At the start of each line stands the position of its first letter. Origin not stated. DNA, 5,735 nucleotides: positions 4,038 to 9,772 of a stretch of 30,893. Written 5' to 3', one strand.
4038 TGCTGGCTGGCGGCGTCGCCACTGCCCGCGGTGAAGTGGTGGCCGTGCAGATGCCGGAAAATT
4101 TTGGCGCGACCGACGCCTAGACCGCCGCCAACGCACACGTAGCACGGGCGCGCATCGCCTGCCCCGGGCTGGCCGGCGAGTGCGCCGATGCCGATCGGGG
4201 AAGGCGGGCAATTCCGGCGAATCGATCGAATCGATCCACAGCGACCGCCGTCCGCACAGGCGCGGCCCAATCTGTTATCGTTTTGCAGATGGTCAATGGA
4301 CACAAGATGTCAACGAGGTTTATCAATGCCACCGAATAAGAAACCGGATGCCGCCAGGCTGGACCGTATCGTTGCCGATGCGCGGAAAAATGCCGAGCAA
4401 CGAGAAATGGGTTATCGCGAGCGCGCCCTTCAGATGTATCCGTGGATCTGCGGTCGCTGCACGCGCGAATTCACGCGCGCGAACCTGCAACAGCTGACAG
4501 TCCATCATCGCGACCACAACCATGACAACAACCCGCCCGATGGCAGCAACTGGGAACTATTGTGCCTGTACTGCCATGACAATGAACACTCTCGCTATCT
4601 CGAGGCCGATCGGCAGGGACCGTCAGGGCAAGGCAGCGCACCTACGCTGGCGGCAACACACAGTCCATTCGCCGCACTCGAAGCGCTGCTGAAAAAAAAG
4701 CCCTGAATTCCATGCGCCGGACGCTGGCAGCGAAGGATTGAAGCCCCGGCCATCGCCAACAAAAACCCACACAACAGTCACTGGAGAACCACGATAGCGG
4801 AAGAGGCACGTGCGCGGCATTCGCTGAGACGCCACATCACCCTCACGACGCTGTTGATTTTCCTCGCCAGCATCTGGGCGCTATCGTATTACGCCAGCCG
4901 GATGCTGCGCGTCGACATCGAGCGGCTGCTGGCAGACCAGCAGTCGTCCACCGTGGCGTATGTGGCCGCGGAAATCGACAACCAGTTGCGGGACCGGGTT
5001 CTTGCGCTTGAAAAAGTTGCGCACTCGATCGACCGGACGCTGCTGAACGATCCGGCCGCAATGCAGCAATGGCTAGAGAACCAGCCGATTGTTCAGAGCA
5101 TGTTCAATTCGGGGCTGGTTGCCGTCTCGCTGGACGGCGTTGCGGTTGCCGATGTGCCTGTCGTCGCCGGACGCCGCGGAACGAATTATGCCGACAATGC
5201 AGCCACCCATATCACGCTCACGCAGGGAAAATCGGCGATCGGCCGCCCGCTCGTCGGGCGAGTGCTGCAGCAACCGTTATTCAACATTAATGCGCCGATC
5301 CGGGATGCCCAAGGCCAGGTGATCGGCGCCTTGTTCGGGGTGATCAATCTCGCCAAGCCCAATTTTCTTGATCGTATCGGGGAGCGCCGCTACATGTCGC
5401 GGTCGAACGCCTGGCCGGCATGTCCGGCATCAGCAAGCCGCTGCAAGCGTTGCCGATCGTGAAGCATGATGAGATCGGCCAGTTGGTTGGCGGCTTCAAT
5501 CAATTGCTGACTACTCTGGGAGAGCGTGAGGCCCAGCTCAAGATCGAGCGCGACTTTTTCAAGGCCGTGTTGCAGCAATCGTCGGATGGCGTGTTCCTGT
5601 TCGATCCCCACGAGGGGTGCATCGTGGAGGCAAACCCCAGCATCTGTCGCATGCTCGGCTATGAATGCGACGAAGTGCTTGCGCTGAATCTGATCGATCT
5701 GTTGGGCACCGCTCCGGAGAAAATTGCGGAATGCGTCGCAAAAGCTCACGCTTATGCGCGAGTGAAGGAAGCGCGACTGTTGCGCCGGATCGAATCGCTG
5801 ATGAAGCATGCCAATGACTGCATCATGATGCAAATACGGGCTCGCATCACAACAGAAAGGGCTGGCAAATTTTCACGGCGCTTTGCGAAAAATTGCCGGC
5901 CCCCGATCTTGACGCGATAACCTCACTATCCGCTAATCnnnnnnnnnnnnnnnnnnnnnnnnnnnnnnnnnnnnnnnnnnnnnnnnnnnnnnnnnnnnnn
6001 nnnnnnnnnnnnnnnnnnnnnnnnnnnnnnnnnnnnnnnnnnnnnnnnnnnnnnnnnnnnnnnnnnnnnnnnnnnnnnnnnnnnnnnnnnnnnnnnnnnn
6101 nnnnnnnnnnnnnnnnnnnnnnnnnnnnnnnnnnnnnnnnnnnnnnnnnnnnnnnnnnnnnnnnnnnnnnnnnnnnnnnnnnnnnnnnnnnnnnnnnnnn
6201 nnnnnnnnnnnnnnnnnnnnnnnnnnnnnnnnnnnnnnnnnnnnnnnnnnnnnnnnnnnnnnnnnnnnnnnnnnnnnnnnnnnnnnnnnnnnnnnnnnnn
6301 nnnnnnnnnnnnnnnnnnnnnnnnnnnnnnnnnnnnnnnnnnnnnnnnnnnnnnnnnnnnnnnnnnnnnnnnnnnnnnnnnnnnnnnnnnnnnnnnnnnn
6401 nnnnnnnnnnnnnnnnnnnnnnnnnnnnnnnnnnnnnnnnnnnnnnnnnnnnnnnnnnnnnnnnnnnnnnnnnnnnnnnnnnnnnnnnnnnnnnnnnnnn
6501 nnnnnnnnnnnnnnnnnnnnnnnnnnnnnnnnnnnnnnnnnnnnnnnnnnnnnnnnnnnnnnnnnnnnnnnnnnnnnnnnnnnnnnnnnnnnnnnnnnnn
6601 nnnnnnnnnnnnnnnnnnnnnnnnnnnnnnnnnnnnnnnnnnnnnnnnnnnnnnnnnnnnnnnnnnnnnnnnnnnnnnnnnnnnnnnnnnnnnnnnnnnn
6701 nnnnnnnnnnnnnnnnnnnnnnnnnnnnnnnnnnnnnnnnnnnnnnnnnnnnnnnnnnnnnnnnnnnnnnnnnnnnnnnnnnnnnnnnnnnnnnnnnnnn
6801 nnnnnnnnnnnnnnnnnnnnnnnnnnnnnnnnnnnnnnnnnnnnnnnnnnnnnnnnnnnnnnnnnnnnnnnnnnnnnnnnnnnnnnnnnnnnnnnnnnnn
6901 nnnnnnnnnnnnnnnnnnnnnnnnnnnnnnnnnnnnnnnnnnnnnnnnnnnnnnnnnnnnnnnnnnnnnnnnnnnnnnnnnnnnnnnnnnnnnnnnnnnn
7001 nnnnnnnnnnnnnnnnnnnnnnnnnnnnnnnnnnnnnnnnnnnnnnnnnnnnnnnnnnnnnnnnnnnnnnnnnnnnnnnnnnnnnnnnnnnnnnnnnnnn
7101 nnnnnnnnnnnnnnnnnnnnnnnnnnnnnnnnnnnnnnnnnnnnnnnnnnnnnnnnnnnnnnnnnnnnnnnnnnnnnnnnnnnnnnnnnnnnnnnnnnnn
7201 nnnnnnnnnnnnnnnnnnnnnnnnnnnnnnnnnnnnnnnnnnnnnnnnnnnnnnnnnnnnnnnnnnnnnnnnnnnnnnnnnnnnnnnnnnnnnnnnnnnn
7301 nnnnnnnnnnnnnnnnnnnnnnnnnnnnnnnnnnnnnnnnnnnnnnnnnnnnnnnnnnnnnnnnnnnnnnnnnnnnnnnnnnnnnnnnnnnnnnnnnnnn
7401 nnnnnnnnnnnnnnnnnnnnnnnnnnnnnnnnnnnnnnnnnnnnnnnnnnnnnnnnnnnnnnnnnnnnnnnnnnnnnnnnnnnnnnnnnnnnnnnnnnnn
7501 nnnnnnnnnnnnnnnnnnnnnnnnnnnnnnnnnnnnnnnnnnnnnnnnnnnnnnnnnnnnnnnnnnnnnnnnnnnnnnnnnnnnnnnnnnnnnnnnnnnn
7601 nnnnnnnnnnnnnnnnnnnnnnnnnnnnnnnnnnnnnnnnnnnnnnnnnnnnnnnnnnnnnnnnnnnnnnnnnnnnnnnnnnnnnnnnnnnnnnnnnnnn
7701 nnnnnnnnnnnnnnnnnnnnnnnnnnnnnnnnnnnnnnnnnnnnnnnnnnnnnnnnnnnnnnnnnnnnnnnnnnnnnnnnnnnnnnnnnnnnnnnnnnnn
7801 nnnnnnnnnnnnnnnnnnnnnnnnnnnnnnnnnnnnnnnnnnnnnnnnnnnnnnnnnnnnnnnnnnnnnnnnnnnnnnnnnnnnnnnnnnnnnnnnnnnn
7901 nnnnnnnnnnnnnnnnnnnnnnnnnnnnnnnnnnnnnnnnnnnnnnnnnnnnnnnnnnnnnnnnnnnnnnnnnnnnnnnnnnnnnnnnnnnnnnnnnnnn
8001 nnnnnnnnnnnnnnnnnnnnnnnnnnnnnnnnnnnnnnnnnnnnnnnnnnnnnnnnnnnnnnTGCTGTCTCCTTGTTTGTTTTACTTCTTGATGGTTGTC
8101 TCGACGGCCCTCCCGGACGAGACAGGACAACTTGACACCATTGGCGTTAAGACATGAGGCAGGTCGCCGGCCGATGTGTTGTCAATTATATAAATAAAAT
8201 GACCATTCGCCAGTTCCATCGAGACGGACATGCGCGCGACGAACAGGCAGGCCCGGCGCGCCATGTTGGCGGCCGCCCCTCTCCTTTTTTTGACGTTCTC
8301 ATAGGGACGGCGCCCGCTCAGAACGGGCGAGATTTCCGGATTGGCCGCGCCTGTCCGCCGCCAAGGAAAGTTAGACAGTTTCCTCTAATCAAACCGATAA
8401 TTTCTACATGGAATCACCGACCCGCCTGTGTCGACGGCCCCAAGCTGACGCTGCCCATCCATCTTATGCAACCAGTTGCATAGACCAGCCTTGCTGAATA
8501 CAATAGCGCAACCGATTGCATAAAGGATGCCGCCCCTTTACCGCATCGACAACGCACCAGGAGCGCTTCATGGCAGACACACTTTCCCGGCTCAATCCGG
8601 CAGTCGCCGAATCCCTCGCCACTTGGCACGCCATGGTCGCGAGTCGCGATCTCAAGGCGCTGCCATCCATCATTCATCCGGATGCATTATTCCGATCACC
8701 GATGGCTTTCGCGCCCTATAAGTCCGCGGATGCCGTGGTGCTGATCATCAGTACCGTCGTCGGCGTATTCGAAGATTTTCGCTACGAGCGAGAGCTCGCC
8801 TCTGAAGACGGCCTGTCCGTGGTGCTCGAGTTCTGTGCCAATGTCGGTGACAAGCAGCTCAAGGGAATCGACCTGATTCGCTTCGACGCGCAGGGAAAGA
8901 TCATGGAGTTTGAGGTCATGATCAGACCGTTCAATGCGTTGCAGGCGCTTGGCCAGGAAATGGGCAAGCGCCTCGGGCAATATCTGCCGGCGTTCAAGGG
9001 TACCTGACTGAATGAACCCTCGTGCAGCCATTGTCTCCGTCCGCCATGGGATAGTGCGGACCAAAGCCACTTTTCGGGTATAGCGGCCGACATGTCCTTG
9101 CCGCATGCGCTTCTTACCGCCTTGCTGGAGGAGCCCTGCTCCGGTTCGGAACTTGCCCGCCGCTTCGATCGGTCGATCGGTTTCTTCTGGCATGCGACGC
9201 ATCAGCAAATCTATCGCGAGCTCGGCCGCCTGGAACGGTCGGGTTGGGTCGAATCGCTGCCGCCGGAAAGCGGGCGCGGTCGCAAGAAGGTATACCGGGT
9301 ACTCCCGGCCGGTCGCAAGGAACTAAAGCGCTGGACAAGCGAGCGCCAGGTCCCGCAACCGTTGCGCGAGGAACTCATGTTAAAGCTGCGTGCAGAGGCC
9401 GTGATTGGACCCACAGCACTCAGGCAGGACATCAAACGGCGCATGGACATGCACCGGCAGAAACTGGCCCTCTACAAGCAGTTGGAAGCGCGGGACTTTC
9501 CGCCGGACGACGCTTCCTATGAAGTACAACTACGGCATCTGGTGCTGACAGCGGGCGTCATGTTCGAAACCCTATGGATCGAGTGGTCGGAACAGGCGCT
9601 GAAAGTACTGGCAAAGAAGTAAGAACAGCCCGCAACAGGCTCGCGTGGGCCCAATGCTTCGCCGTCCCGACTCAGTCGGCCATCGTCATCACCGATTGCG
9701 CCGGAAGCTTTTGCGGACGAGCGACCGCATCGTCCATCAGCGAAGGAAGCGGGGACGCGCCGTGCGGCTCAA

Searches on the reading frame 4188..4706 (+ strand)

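Call 7: search_protein_families(library=pfam, proteins=[window:4188-4706:+])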
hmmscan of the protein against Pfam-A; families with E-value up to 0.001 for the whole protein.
window:4188-4706:+ (172 aa): 1 family
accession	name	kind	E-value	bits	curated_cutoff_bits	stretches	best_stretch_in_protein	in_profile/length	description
PF01844.29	HNH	-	3.3e-11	43.6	21.4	1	88-136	1-47/47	HNH endonuclease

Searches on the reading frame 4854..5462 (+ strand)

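Call 7: search_protein_families(library=pfam, proteins=[window:4854-5462:+])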
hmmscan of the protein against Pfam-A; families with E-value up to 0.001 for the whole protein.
window:4854-5462:+ (202 aa): 1 family
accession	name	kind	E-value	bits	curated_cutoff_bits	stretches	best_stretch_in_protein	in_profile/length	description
PF02743.24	dCache_1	-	0.00025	21.1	45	1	22-166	3-152/240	Cache domain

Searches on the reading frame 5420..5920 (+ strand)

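Call 7: search_protein_families(library=pfam, proteins=[window:5420-5920:+])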
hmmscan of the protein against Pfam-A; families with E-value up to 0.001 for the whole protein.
window:5420-5920:+ (166 aa): 4 families
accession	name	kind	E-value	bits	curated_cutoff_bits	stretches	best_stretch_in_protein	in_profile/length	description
PF00989.32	PAS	-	2.1e-10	41.1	22.6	1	46-102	2-62/113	PAS fold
PF13188.13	PAS_8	-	1.4e-09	37.9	21.8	1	46-95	2-47/65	PAS domain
PF13426.13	PAS_9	-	2.8e-07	31.2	27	1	55-103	1-41/103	PAS domain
PF00672.30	HAMP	-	0.00021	22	25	0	11-33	29-51/53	HAMP domain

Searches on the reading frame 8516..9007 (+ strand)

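Call 7: search_protein_families(library=pfam, proteins=[window:8516-9007:+])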
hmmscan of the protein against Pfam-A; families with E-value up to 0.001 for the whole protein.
window:8516-9007:+ (163 aa): 1 family
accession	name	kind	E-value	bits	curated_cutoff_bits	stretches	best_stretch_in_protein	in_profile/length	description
PF12680.13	SnoaL_2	-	3e-08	34.6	27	1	36-131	3-101/102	SnoaL-like domain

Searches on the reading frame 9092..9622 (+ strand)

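Call 7: search_protein_families(library=pfam, proteins=[window:9092-9622:+])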
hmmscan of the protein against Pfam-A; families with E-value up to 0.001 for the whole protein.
window:9092-9622:+ (176 aa): 2 families
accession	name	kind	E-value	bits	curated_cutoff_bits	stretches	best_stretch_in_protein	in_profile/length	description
PF10400.15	Vir_act_alpha_C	-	2e-20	73.7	22.4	1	91-173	1-77/78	Virulence activator alpha C-term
PF03551.20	PadR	-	7.4e-11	42.3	27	1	7-79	1-74/75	Transcriptional regulator PadR-like family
